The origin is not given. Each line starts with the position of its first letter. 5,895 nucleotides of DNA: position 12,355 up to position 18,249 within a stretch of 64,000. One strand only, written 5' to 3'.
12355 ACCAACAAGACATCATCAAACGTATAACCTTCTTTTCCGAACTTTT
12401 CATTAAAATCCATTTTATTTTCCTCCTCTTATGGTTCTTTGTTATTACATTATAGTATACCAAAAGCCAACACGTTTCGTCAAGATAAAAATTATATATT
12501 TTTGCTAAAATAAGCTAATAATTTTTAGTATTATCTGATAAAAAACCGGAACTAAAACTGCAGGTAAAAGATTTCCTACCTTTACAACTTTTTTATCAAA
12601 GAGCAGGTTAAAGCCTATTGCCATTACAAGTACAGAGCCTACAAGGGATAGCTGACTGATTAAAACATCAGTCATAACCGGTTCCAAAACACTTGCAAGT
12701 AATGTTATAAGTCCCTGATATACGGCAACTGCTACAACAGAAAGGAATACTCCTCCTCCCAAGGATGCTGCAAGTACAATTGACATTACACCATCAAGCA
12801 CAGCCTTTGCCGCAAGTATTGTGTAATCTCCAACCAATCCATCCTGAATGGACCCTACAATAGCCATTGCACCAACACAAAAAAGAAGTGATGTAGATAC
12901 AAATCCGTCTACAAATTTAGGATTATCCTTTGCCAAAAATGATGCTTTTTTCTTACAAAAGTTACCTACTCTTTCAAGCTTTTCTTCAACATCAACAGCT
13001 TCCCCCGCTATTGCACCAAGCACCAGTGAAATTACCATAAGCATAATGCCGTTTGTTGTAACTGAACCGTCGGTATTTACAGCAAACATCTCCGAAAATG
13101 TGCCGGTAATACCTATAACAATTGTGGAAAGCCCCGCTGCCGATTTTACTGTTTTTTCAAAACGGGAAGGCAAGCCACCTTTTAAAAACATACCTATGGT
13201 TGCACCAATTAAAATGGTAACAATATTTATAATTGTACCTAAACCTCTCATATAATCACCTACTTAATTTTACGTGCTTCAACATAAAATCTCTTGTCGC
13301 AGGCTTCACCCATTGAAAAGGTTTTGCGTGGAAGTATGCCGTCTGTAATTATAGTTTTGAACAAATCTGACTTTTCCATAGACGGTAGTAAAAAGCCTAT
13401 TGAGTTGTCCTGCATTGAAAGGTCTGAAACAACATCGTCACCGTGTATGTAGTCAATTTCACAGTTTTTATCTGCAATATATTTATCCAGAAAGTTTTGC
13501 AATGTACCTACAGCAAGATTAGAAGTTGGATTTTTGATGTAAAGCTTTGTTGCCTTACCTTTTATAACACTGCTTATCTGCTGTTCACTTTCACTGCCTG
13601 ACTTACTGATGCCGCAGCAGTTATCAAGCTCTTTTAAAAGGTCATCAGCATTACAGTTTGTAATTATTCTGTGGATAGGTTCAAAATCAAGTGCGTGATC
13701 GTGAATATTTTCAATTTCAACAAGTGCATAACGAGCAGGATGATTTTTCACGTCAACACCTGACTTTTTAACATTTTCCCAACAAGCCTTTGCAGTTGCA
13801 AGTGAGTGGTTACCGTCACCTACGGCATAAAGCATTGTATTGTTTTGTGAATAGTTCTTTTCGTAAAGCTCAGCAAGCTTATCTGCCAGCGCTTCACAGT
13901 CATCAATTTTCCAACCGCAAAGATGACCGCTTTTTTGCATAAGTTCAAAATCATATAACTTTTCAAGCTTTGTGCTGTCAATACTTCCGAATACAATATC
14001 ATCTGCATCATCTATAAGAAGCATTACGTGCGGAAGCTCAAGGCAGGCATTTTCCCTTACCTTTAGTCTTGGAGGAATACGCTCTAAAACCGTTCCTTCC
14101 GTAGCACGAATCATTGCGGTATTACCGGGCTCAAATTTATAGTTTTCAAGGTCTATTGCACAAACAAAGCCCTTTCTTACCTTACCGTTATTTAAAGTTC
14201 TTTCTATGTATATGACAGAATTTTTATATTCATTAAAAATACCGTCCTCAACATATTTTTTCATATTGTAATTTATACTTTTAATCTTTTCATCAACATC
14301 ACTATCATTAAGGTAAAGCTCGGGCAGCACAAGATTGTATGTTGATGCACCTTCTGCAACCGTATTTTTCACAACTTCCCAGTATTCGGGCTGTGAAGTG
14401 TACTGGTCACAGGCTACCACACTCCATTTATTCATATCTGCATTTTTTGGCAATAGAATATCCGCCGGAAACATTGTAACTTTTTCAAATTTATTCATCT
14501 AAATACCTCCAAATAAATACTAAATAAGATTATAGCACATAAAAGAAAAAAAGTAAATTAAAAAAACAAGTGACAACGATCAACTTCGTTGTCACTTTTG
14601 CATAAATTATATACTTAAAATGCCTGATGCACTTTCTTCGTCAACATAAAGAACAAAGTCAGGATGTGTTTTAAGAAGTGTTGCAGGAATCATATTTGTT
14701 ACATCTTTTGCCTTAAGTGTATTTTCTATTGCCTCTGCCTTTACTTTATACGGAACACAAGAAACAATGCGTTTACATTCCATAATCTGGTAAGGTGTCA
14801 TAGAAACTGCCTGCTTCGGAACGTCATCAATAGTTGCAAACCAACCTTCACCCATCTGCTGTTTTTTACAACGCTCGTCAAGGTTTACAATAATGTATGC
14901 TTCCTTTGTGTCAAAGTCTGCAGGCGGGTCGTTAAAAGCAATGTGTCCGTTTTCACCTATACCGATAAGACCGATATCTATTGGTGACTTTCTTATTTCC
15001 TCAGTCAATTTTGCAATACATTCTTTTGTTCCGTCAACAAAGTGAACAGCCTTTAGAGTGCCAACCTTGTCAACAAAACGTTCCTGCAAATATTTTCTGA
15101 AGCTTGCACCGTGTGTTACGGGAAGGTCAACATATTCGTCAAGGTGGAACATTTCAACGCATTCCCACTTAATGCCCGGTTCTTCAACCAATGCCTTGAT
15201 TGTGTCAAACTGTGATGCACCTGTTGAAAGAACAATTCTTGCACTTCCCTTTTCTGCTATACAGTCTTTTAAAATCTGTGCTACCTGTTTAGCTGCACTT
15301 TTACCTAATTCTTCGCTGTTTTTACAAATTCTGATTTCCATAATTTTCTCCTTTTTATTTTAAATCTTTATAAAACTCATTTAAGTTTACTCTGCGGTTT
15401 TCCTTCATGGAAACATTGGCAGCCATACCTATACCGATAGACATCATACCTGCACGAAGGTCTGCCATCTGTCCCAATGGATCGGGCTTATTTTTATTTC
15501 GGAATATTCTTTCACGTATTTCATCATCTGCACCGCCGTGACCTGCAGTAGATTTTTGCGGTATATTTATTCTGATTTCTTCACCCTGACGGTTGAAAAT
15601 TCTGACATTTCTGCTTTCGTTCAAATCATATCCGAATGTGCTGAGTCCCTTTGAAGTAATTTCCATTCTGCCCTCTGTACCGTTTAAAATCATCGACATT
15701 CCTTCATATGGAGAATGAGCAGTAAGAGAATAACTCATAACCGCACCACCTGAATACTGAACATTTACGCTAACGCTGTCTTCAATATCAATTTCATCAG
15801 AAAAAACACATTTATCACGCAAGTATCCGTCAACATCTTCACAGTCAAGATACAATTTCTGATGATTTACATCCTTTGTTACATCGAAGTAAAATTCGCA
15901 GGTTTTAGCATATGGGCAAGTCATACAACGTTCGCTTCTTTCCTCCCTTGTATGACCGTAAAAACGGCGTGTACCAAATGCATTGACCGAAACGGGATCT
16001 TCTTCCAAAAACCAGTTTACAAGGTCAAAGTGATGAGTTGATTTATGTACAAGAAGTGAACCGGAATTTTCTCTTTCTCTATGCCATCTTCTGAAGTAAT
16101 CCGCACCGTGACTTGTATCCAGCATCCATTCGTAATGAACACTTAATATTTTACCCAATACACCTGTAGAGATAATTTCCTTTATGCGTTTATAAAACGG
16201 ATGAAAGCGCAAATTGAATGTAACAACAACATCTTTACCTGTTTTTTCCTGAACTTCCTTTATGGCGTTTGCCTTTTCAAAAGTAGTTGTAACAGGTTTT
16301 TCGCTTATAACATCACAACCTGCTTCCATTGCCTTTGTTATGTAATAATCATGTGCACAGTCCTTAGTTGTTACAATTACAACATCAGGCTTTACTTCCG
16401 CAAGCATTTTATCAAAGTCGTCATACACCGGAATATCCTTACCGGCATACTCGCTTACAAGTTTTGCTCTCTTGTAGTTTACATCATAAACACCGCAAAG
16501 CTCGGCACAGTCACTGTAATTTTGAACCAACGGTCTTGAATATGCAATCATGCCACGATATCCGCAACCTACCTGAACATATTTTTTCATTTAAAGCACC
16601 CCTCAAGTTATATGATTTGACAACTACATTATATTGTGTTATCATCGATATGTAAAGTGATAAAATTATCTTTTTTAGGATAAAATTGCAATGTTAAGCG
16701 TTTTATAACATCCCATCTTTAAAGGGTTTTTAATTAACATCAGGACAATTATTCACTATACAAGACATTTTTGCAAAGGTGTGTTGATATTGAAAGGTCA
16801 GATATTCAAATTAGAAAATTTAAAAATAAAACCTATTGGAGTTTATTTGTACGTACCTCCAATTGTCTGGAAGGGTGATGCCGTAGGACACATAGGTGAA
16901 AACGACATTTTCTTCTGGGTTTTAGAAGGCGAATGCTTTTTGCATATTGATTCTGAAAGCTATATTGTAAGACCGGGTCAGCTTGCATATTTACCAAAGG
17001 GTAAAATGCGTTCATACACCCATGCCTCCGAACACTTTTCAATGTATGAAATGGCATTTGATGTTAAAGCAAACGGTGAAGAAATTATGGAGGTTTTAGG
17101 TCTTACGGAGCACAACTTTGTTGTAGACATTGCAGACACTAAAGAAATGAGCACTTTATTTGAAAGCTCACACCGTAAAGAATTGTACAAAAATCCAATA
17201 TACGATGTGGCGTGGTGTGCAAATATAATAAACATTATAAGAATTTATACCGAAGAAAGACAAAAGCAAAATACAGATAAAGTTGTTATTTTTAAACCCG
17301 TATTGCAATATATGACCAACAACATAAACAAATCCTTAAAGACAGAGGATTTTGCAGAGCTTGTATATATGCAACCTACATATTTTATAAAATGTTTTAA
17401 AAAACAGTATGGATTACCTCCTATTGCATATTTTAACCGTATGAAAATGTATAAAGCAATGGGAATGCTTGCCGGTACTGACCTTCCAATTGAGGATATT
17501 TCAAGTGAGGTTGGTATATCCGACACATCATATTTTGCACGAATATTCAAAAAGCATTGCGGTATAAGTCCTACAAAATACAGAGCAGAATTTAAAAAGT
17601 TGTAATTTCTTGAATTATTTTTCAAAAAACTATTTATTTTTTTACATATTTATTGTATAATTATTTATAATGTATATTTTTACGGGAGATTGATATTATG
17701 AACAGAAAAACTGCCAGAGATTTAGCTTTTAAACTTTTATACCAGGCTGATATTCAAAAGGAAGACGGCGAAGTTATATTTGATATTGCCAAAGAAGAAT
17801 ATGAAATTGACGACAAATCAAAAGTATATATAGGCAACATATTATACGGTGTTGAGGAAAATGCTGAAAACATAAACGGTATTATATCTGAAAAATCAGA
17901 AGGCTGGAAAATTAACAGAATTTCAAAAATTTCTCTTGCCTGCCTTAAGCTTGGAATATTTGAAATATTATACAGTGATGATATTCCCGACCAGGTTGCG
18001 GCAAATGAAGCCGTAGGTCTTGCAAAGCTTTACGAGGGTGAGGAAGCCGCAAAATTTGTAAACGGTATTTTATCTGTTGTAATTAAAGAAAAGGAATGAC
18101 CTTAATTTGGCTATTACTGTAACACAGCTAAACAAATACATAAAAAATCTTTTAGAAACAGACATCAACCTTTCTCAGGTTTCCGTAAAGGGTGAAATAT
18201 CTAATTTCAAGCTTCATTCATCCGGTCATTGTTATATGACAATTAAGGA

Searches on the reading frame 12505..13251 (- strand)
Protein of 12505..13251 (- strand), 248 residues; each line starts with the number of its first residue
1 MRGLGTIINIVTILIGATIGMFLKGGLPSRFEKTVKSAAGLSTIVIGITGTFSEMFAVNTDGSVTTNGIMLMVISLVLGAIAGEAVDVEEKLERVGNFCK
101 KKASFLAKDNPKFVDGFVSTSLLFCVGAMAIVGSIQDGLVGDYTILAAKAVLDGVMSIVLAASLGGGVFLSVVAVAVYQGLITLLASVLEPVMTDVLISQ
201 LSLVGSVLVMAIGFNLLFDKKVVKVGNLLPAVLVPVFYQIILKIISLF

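Call 71: search_protein_families(library=pfam, proteins=[window:12505-13251:-], max_evalue=0.00001)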
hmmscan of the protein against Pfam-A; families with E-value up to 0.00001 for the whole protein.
window:12505-13251:- (248 aa): 1 family
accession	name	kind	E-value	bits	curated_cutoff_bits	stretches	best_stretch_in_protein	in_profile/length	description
PF04474.17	DUF554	-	5.8e-71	238.9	25.1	1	4-238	1-218/220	Protein of unknown function (DUF554)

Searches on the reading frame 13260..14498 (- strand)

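Call 72: search_protein_families(library=pfam, proteins=[window:13260-14498:-], max_evalue=0.00001)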
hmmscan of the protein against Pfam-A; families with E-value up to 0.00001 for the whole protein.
window:13260-14498:- (412 aa): 1 family
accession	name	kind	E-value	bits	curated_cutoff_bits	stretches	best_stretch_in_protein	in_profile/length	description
PF06245.16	DUF1015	-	1.6e-63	215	25.8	1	21-339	8-324/325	Protein of unknown function (DUF1015)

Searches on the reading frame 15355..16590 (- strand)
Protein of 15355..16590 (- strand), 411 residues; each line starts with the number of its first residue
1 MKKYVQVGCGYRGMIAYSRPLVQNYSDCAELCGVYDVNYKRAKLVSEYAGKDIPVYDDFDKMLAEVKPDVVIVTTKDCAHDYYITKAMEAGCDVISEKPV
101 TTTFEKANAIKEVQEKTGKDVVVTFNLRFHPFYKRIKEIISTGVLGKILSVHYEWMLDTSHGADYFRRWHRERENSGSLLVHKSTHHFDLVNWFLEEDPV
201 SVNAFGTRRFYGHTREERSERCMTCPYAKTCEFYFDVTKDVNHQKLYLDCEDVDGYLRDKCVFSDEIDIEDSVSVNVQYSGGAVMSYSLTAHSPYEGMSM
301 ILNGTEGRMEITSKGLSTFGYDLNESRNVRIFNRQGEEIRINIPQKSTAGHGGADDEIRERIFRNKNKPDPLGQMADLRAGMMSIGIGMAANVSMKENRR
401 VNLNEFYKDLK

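Call 72: search_protein_families(library=pfam, proteins=[window:15355-16590:-], max_evalue=0.00001)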
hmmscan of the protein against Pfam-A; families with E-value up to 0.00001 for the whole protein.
window:15355-16590:- (411 aa): 3 families
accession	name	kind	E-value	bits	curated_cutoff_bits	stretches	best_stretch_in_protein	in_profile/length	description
PF02894.22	GFO_IDH_MocA_C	-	9.5e-24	84.8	22.9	1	137-403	1-218/218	Oxidoreductase family, C-terminal alpha/beta domain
PF01408.29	GFO_IDH_MocA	-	5.8e-21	75.9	24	1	4-124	3-119/120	Oxidoreductase family, NAD-binding Rossmann fold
PF22725.1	GFO_IDH_MocA_C3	-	6.5e-18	65.4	27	1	133-309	1-123/124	GFO/IDH/MocA C-terminal domain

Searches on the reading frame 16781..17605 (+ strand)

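Call 72: search_protein_families(library=pfam, proteins=[window:16781-17605:+], max_evalue=0.00001)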
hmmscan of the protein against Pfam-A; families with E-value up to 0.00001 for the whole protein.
window:16781-17605:+ (274 aa): 3 families
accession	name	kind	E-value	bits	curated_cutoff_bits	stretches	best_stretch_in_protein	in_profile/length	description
PF00165.29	HTH_AraC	-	1.1e-18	67.3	26.6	1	232-268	6-41/42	Bacterial regulatory helix-turn-helix proteins, AraC family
PF12833.13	HTH_18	-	8e-18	65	33.6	1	192-269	2-79/80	Helix-turn-helix domain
PF07883.17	Cupin_2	-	1.3e-06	28.5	27.2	1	37-83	16-60/70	Cupin domain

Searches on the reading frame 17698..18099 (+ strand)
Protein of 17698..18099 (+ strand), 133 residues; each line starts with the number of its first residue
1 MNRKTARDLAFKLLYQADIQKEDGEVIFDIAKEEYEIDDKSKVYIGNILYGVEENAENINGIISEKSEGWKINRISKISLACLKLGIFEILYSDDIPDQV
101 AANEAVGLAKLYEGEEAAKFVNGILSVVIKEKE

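Call 72: search_protein_families(library=pfam, proteins=[window:17698-18099:+], max_evalue=0.00001)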
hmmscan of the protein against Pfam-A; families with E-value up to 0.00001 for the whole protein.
window:17698-18099:+ (133 aa): 1 family
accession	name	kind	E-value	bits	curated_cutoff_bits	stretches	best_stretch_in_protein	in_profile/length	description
PF01029.23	NusB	-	1.4e-32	113.3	23.1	1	5-129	2-132/133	NusB family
